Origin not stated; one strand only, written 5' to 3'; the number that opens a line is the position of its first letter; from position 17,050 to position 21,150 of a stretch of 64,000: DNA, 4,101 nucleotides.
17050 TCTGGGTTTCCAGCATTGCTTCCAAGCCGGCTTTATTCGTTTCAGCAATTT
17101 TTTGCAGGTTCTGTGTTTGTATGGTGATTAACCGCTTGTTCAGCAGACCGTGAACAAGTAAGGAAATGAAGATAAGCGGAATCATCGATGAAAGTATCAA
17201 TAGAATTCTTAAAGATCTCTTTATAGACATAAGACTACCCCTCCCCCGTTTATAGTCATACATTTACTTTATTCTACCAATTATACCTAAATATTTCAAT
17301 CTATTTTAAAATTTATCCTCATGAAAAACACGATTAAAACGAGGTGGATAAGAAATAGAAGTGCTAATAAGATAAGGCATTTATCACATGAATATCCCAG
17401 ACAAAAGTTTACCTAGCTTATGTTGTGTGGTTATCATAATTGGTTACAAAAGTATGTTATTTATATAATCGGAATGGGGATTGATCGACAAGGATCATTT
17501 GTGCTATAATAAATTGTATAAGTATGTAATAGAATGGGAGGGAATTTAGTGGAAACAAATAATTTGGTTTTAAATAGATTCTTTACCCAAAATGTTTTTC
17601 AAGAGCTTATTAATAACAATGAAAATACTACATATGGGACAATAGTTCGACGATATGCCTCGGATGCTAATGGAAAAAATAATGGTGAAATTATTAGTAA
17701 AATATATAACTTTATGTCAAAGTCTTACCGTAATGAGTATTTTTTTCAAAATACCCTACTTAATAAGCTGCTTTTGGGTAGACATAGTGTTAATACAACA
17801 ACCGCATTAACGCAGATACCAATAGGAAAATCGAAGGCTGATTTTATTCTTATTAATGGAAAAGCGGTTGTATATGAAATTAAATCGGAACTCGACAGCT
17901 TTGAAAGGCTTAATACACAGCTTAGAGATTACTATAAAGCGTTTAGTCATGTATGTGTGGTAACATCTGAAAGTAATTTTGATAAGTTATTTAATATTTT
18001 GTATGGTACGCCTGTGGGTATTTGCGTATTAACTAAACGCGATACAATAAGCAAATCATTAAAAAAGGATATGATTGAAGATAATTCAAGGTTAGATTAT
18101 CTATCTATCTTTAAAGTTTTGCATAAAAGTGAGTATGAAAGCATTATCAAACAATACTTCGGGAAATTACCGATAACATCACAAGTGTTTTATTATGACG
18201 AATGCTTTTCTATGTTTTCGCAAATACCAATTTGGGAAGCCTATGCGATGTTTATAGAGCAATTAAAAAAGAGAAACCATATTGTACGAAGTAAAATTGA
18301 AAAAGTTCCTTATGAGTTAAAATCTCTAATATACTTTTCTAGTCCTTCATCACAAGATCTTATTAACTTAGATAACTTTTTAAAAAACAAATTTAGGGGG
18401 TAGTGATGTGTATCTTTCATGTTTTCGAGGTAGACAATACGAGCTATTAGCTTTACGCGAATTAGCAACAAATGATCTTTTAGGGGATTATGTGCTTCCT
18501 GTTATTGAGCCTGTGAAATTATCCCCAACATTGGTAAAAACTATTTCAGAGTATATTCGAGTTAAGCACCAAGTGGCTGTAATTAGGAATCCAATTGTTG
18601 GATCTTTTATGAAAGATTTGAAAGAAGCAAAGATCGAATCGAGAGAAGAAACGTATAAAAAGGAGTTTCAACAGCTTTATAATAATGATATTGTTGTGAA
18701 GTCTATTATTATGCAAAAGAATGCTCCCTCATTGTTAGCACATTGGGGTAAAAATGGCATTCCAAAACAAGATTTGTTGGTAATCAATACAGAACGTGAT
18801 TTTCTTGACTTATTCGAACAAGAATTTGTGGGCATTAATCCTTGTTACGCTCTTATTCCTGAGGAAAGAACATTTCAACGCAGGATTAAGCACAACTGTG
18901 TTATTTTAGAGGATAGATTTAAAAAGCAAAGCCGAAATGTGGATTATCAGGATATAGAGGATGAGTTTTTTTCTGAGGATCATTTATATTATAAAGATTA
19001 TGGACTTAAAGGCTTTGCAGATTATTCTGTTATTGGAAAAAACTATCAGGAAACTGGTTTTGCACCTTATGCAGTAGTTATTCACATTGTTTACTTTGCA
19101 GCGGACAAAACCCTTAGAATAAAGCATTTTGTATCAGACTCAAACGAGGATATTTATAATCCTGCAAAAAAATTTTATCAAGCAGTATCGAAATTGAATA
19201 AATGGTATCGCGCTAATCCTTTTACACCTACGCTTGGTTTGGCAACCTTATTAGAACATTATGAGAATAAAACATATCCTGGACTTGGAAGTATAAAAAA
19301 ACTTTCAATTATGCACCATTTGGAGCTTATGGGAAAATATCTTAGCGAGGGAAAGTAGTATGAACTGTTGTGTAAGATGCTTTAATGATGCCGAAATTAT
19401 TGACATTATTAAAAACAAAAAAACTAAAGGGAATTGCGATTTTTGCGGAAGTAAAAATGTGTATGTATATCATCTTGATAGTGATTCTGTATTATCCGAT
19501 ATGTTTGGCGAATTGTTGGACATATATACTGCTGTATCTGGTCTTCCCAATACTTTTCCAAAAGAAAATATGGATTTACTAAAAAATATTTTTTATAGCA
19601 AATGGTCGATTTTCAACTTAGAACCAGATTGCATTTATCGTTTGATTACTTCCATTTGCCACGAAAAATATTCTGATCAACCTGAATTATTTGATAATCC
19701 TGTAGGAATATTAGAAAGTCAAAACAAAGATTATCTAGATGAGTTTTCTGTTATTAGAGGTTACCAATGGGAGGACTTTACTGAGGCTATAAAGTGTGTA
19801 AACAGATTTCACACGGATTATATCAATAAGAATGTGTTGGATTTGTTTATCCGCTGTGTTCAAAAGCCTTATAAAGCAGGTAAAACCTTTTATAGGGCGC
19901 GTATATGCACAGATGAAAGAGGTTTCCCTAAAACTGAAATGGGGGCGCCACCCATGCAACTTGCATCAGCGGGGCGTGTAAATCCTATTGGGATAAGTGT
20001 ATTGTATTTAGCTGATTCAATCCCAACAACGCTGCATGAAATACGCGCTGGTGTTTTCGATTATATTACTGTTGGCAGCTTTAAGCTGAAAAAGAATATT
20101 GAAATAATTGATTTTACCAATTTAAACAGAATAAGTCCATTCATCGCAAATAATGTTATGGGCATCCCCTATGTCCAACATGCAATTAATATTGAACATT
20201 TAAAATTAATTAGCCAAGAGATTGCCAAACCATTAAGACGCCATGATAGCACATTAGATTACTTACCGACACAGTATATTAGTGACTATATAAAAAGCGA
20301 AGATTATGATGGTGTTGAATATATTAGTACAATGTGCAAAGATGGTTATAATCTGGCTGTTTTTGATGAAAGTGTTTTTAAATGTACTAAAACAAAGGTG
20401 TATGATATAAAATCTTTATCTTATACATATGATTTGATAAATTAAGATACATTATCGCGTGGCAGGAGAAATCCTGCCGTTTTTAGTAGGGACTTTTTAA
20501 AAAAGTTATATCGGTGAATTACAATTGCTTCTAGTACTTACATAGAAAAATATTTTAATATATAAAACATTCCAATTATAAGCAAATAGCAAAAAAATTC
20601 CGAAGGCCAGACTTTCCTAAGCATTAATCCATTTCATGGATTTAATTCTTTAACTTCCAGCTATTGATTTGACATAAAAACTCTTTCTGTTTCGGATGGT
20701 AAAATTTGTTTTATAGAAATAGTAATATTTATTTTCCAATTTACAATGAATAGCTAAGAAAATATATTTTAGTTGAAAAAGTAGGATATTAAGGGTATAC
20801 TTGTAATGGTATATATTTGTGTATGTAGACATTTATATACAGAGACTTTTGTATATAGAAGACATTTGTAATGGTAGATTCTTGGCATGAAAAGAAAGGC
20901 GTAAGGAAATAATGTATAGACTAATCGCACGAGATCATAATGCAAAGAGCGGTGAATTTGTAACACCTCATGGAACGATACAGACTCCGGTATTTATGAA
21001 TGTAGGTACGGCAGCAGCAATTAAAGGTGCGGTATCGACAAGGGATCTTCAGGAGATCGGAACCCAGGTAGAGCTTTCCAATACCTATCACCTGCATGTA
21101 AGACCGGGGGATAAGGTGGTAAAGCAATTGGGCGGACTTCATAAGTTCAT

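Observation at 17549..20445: Candidate uncharacterised defence system: sce7726 nuclease-like + sce7725/Beta + Zn-ribbon-RES toxin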

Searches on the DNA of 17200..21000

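Call 118: search_rna_families(source=window, start=17200, end=21000, threshold=evalue, max_evalue=1)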
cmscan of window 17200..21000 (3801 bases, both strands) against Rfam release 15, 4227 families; matches with E-value up to 1: 1.
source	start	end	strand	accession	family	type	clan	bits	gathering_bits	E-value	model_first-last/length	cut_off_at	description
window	20297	20362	+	RF00344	snoZ267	Gene; snRNA; snoRNA; CD-box;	-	24.5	43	0.16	1-73/73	no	Small nucleolar RNA Z267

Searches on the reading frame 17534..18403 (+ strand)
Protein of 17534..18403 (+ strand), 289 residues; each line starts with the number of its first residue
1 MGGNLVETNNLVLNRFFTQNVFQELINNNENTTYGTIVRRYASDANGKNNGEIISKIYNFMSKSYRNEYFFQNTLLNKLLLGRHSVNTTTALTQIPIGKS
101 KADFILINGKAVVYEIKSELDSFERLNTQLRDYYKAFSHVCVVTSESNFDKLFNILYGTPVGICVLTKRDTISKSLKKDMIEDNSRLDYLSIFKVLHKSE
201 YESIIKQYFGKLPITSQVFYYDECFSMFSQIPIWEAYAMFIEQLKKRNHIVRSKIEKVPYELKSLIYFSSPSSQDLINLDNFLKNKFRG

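Call 3: search_protein_families(library=pfam, proteins=[window:17534-18403:+], max_evalue=0.1)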
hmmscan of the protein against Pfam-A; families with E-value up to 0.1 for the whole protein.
window:17534-18403:+ (289 aa): 0 families

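Call 4: search_protein_families(library=padloc, proteins=[window:17534-18403:+], max_evalue=0.1)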
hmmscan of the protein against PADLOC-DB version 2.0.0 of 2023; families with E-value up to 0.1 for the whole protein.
window:17534-18403:+ (289 aa): 2 families
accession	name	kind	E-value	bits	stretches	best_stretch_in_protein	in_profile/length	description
PDLC02989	cll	-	1.3e-13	49.3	1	101-249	41-185/265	-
PDLC02358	Old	-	0.0085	12.9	1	101-255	377-536/578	Old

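Call 5: search_protein_families(library=ncbifam, proteins=[window:17534-18403:+], max_evalue=0.1)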
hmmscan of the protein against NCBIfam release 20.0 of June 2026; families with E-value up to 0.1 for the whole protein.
window:17534-18403:+ (289 aa): 1 family
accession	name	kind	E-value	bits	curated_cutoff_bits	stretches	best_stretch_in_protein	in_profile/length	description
NF033832.1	sce7726_fam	subfamily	2.3e-55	187.4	70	1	66-248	1-183/184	sce7726 family protein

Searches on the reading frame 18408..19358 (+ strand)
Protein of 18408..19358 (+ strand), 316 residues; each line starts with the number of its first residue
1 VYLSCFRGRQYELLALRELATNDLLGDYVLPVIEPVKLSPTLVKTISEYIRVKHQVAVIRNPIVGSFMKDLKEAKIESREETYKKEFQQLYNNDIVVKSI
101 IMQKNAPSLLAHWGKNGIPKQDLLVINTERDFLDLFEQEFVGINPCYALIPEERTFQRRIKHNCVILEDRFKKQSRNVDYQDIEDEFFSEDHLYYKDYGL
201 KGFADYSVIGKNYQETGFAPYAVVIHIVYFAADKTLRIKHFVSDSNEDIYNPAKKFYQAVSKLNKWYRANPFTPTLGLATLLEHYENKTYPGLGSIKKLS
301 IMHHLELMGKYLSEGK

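Call 3: search_protein_families(library=pfam, proteins=[window:18408-19358:+], max_evalue=0.1)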
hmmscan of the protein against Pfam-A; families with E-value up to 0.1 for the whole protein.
window:18408-19358:+ (316 aa): 0 families

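Call 4: search_protein_families(library=padloc, proteins=[window:18408-19358:+], max_evalue=0.1)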
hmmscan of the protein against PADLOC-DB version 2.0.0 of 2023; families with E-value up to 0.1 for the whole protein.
window:18408-19358:+ (316 aa): 0 families

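Call 5: search_protein_families(library=ncbifam, proteins=[window:18408-19358:+], max_evalue=0.1)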
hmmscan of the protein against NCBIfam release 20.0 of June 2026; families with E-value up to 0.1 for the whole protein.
window:18408-19358:+ (316 aa): 3 families
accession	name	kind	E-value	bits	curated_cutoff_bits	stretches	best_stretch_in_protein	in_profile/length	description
NF033831.1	sce7725_fam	subfamily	3.8e-99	332.3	60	1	2-312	1-312/312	sce7725 family protein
TIGR04551.1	TIGR04551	subfamily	0.054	12.4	300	1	37-93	59-113/519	TIGR04551 family protein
NF004730.0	PRK06074.1-1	equivalog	0.059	13.2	193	0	186-261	45-118/200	NADH-quinone oxidoreductase subunit C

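Call 18: find_homologous_proteins(query=window:18408-19358:+)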
Query window:18408-19358:+ (316 aa): 2973 proteins with E <= 0.001 among 3975 candidates; the best 120 are listed.
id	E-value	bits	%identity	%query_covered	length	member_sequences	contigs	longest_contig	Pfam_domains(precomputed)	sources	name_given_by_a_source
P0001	1.1e-210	716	100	100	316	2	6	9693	-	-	-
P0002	3.3e-169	580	79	100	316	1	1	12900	-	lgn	-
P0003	4.1e-166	570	78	100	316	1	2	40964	-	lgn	-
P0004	3.6e-165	567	79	100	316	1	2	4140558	-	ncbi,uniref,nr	ncbi:sce7725 family protein [Acetobacterium malicum]|uniref:sce7725 family protein n=1 Tax=Acetobact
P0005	2.8e-162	557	76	100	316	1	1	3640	-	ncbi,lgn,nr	ncbi:sce7725 family protein [Ruminococcaceae bacterium OttesenSCG-928-N02]|nr:sce7725 family protein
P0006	3.9e-162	557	76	100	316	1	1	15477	-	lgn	-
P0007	5.8e-162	556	77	100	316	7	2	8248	-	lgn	-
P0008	1.2e-161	555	76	100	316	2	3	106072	-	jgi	jgi:hypothetical protein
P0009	8.7e-160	549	75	100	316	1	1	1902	-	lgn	-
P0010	2.8e-159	547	76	100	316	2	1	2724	-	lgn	-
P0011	7.7e-158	543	74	100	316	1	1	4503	-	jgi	jgi:hypothetical protein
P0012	1.0e-156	539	72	100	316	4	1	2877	-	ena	-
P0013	1.8e-154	532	73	100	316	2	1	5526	-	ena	-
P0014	8.2e-153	526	72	100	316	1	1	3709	-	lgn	-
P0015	1.4e-151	522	73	100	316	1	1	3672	-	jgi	jgi:hypothetical protein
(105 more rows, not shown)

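Call 52: search_dna_similar(query=window:18408-19358:+, collection=phages, mode=protein, max_evalue=0.01)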
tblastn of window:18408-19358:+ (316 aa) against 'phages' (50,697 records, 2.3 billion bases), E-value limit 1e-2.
Records with a match: 3; places in all: 3; records where one place covers at least 80% of the query: 3.
Best place of each record, by identity: <60% 3.
By first word of the organism name: Bacteriophage 1; Listeria 1; Salmonella 1.
By host as written in the record: - 1; Listeria monocytogenes 1; Homo sapiens 1.
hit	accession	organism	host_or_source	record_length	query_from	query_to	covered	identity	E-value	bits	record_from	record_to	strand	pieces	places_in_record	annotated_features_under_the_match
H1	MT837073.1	Bacteriophage sp.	human fecal samples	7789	1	314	99%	34.6%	4e-45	169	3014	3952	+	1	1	record has no annotation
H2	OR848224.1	Listeria phage LM 4-14-1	Listeria monocytogenes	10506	1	316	100%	33.8%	7e-45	169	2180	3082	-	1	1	record has no annotation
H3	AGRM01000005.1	Salmonella enterica subsp. houtenae str. ATCC BAA-1581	Homo sapiens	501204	1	316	100%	29.4%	5e-26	114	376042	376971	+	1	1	hypothetical protein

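Call 53: search_dna_similar(query=window:18408-19358:+, collection=plasmids, mode=protein, max_evalue=0.001, rows=spread, max_rows=30)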
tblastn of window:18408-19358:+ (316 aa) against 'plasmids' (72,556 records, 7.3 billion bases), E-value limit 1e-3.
Records with a match: 14; places in all: 14; records where one place covers at least 80% of the query: 14.
Best place of each record, by identity: <60% 14.
By first word of the organism name: Shinella 4; Ralstonia 3; Moraxella 2; Rhizobium 2; Enterococcus 1; arsenite-oxidising 1; Pseudorhizobium 1.
By predicted mobility (MOB-suite, as given by PLSDB): mobilizable 5; non-mobilizable 5; conjugative 4.
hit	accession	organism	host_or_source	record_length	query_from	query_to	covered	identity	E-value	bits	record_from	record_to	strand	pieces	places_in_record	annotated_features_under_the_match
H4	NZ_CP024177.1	Moraxella osloensis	Homo sapiens,single cell,skin swab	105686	1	312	99%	35.2%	2e-31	131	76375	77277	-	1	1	sce7725 family protein | sce7726 family protein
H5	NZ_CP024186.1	Moraxella osloensis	single cell,skin swab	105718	1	312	99%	35.2%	2e-31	131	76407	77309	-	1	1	sce7725 family protein | sce7726 family protein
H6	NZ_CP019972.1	Enterococcus faecium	Homo sapiens,rectal swab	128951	1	316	100%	34.2%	4e-45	171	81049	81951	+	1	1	sce7725 family protein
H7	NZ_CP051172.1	Ralstonia pseudosolanacearum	Whole organism,potato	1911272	1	312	99%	30.0%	2e-26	116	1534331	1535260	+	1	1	none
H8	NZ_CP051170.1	Ralstonia pseudosolanacearum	Whole organism,potato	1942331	1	312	99%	30.0%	2e-26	116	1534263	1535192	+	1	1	none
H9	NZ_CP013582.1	Rhizobium phaseoli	Phaseolus vulgaris,Whole ...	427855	1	312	99%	29.9%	5e-26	115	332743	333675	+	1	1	sce7725 family protein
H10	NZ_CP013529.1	Rhizobium phaseoli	Phaseolus vulgaris,Whole ...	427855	1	312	99%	29.9%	5e-26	115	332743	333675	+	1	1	sce7725 family protein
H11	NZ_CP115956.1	Ralstonia pseudosolanacearum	Solanum tuberosum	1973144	1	312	99%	29.7%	5e-26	115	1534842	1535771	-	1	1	none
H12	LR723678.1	arsenite-oxidising bacterium NT-25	moist arsenopyrite (FeAsS)-containing ...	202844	1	313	99%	29.3%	1e-26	117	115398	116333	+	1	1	ATP-binding protein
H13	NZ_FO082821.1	Pseudorhizobium banfieldiae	-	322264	1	313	99%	29.3%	1e-26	117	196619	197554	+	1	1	sce7725 family protein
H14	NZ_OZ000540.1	Shinella sp. WSC3-e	-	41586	1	314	99%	28.4%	6e-26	115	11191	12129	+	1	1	sce7725 family protein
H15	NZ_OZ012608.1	Shinella sp. WSD5-1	-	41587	1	314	99%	28.4%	6e-26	115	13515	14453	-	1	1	sce7725 family protein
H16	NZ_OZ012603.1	Shinella sp. WSD5-1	-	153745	1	314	99%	28.4%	6e-26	115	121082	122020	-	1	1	sce7725 family protein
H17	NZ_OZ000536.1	Shinella sp. WSC3-e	-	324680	1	314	99%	28.4%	6e-26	115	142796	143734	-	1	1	sce7725 family protein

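Call 54: get_annotated_region(hit=H6, flank=5000)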
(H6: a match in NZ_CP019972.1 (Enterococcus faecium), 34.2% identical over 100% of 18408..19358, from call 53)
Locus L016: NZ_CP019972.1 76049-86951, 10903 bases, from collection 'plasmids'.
description: Enterococcus faecium isolate 2014-VREF-114 plasmid p114-2
organism: Enterococcus faecium (NCBI taxid 1352)
taxonomy: Bacteria; Bacillota; Bacilli; Lactobacillales; Enterococcaceae; Enterococcus; Enterococcus faecium
host: -; source: Homo sapiens,rectal swab; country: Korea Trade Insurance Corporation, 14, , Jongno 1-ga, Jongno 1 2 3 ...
typing (MOB-suite, as given by PLSDB): conjugative; replicon rep_cluster_150; relaxase MOBP; mating-pair formation MPF_T
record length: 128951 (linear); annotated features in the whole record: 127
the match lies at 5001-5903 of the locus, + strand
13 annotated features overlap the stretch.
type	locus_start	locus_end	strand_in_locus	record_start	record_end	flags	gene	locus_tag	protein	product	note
CDS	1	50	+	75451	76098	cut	-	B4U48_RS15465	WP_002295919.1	PepSY domain-containing protein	-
CDS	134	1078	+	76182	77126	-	-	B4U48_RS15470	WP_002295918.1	dihydroorotate oxidase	GO:0006221 - pyrimidine nucleotide biosynthetic process [Evidence IEA]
CDS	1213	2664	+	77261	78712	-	-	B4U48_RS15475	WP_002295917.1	amidase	-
CDS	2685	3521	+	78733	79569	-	-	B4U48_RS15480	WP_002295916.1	transporter substrate-binding domain-containing protein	-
CDS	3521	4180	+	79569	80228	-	-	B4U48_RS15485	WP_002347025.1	amino acid ABC transporter permease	GO:0006865 - amino acid transport [Evidence IEA]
CDS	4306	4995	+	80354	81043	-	-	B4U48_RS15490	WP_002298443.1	hypothetical protein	-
CDS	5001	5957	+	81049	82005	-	-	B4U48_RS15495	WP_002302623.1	sce7725 family protein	-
CDS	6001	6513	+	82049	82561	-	-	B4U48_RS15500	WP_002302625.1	GNAT family N-acetyltransferase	-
CDS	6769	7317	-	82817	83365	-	-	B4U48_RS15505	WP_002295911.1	AAA family ATPase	-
CDS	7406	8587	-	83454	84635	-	-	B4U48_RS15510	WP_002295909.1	nucleoside transporter C-terminal domain-containing protein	-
CDS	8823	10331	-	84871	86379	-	-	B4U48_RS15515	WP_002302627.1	DUF1846 domain-containing protein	-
CDS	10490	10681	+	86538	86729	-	-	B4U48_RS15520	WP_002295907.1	hypothetical protein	-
CDS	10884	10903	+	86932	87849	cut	-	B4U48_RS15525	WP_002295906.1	hypothetical protein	-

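Call 55: get_annotated_region(hit=H4, flank=5000)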
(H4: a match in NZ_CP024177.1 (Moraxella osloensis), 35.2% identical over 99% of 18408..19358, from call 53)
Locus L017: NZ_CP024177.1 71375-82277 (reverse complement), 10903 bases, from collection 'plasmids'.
description: Moraxella osloensis strain YHS plasmid pYHS1, complete sequence
organism: Moraxella osloensis (NCBI taxid 34062)
taxonomy: Bacteria; Pseudomonadota; Gammaproteobacteria; Moraxellales; Moraxellaceae; Moraxella; Moraxella osloensis
host: -; source: Homo sapiens,single cell,skin swab; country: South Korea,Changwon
typing (MOB-suite, as given by PLSDB): mobilizable; relaxase MOBP,MOBP
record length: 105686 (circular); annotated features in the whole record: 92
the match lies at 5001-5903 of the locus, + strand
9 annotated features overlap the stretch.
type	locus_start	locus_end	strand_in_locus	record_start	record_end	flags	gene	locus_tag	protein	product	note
CDS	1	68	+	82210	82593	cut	rutC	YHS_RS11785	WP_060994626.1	pyrimidine utilization protein C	-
CDS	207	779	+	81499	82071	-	rutF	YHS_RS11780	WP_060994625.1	NADH-dependent FMN reductase RutF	-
CDS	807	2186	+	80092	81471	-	-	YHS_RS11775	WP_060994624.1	solute carrier family 23 protein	GO:0055085 - transmembrane transport [Evidence IEA]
CDS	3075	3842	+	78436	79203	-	-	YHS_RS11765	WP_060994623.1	SDR family NAD(P)-dependent oxidoreductase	-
CDS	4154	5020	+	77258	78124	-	-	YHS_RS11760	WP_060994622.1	sce7726 family protein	-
CDS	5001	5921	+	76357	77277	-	-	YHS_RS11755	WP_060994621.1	sce7725 family protein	-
CDS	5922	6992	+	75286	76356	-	-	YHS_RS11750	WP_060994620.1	RES family NAD+ phosphorylase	-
CDS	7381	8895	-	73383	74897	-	-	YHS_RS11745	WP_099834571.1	DUF389 domain-containing protein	-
CDS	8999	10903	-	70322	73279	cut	-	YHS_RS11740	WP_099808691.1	Tn3 family transposase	-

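Call 56: get_annotated_region(hit=H9, flank=5000)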
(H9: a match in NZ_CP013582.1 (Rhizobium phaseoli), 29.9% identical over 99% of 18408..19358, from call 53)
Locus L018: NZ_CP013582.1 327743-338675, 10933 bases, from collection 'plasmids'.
description: Rhizobium phaseoli strain N261 plasmid pRphaN261b, complete sequence
organism: Rhizobium phaseoli (NCBI taxid 396)
taxonomy: Bacteria; Pseudomonadota; Alphaproteobacteria; Hyphomicrobiales; Rhizobiaceae; Rhizobium; Rhizobium phaseoli
host: -; source: Phaseolus vulgaris,Whole organism,Legume-root nodule,legume-root nodule; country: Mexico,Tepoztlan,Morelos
typing (MOB-suite, as given by PLSDB): non-mobilizable
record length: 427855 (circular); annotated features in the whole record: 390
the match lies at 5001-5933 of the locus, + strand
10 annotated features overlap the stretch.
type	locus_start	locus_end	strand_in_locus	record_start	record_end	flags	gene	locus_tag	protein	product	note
CDS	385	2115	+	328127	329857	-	-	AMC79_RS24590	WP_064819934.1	hypothetical protein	-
CDS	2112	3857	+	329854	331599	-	-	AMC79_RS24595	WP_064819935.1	hypothetical protein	-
CDS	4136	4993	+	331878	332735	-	-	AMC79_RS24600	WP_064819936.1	sce7726 family protein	-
CDS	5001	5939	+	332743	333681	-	-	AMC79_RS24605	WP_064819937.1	sce7725 family protein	-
CDS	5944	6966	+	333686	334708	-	-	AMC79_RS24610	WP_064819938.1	RES family NAD+ phosphorylase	-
CDS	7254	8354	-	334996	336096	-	-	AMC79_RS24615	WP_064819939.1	D-TA family PLP-dependent enzyme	-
CDS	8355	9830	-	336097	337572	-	-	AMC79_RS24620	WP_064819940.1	M81 family metallopeptidase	-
CDS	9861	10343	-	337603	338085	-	-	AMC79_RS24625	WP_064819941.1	hypothetical protein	-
CDS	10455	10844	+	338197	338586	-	-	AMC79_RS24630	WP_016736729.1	RidA family protein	-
CDS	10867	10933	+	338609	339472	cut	-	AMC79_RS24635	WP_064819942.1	MurR/RpiR family transcriptional regulator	GO:0006355 - regulation of DNA-templated transcription [Evidence IEA]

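Call 57: get_annotated_region(hit=H14, flank=5000)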
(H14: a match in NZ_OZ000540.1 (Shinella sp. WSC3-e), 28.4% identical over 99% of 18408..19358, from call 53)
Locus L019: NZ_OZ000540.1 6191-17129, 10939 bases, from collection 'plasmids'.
description: Shinella sp. WSC3-e isolate ena-SAMPLE-TAB-28-07-2022-10:23:51:176-5823 plasmid pjSHIWSC3, complete sequence
organism: Shinella sp. WSC3-e (NCBI taxid 3113208)
taxonomy: Bacteria; Pseudomonadota; Alphaproteobacteria; Hyphomicrobiales; Rhizobiaceae; Shinella; Shinella sp. WSC3-e
host: -; source: -; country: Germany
typing (MOB-suite, as given by PLSDB): non-mobilizable
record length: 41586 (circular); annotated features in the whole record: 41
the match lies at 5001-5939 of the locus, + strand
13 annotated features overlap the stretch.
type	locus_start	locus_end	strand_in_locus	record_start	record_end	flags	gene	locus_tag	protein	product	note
CDS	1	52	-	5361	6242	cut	-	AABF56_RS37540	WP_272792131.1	DUF4238 domain-containing protein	-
CDS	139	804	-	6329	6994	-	-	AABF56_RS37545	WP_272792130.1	hypothetical protein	-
CDS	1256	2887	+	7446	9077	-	-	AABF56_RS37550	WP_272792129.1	hypothetical protein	-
CDS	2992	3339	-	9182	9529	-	-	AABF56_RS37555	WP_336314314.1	DUF6527 family protein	-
CDS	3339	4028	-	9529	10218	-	-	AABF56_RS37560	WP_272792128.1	hypothetical protein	-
CDS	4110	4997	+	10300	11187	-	-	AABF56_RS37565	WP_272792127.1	sce7726 family protein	-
CDS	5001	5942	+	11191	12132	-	-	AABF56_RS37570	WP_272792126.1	sce7725 family protein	-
CDS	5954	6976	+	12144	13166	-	-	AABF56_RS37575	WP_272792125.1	RES family NAD+ phosphorylase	-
CDS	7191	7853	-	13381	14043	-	-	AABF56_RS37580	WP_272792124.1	SMC-Scp complex subunit ScpB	-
CDS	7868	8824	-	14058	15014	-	-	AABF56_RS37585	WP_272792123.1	DUF1403 family protein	-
CDS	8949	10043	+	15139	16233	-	-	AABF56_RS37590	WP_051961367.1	tyrosine-type recombinase/integrase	GO:0015074 - DNA integration [Evidence IEA]; GO:0006310 - DNA recombination [Evidence IEA]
CDS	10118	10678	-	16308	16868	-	-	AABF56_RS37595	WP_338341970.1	MFS transporter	GO:0055085 - transmembrane transport [Evidence IEA]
CDS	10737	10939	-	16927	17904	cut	-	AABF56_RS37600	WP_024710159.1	AAA family ATPase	-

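Call 98: search_protein_families(library=padloc, proteins=[L016:6001-6510:+], max_evalue=0.01)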
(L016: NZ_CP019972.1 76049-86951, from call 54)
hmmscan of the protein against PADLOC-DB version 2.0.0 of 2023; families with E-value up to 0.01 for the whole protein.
L016:6001-6510:+ (170 aa): 0 families

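Call 101: search_protein_families(library=ncbifam, proteins=[L016:4306-4995:+, L016:6001-6510:+], max_evalue=0.01)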
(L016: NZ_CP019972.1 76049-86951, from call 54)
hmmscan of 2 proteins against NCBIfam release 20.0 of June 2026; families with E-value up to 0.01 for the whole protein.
L016:4306-4995:+ (229 aa): 0 families

L016:6001-6510:+ (170 aa): 3 families
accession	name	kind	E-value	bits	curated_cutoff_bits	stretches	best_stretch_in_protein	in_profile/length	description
TIGR02406.1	ectoine_EctA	equivalog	0.00019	21.5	120.6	1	47-136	23-112/157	diaminobutyrate acetyltransferase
NF040503.1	resist_ArsN1a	equivalog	0.0017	18.1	170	1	92-153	78-139/159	arsinothricin resistance N-acetyltransferase ArsN1 family A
NF000358.1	sat2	exception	0.0023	17.8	360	1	90-156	83-149/174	streptothricin N-acetyltransferase Sat2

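Call 112: get_annotated_region(hit=H2, flank=8000)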
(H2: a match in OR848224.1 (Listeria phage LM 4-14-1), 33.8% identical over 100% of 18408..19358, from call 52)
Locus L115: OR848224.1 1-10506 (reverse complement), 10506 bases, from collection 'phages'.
description: UNVERIFIED_ORG: Listeria phage LM 4-14-1 clone NODE_127_length_10506_cov_3.871129 genomic sequence.
organism: Listeria phage LM 4-14-1 (NCBI taxid 3113836)
taxonomy: Viruses
host: Listeria monocytogenes; source: wastewater; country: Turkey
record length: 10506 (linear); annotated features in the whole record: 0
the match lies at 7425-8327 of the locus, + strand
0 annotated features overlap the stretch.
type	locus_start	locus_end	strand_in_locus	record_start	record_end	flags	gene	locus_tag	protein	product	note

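Call 114: search_protein_families(library=pfam, proteins=[L115:6532-7416:+, L115:8425-8934:+, L115:5942-6601:+, L115:5079-5942:+], max_evalue=0.001)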
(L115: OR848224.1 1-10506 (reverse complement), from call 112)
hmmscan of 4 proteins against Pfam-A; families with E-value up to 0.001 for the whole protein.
L115:6532-7416:+ (295 aa): 0 families

L115:8425-8934:+ (170 aa): 1 family
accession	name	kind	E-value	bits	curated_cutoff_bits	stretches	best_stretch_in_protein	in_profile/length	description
PF00583.31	Acetyltransf_1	-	2.8e-07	31.3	20.7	1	37-142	16-111/116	Acetyltransferase (GNAT) family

L115:5942-6601:+ (220 aa): 1 family
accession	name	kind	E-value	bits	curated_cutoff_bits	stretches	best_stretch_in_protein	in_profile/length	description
PF00528.27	BPD_transp_1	-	5.1e-17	62.6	26.4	1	55-214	16-181/184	Binding-protein-dependent transport system inner membrane component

L115:5079-5942:+ (288 aa): 3 families
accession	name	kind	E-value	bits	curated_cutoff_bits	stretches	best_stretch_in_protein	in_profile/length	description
PF00497.25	SBP_bac_3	-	1.7e-35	122.1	26.4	1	51-271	1-131/132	Bacterial extracellular solute-binding proteins, family 3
PF10613.14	Lig_chan-Glu_bd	-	7.2e-05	23.3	30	0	66-143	23-113/115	Ligated ion channel L-glutamate- and glycine-binding site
PF12974.12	Phosphonate-bd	-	0.00035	20.5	27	0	136-269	85-229/242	ABC transporter, phosphonate, periplasmic substrate-binding protein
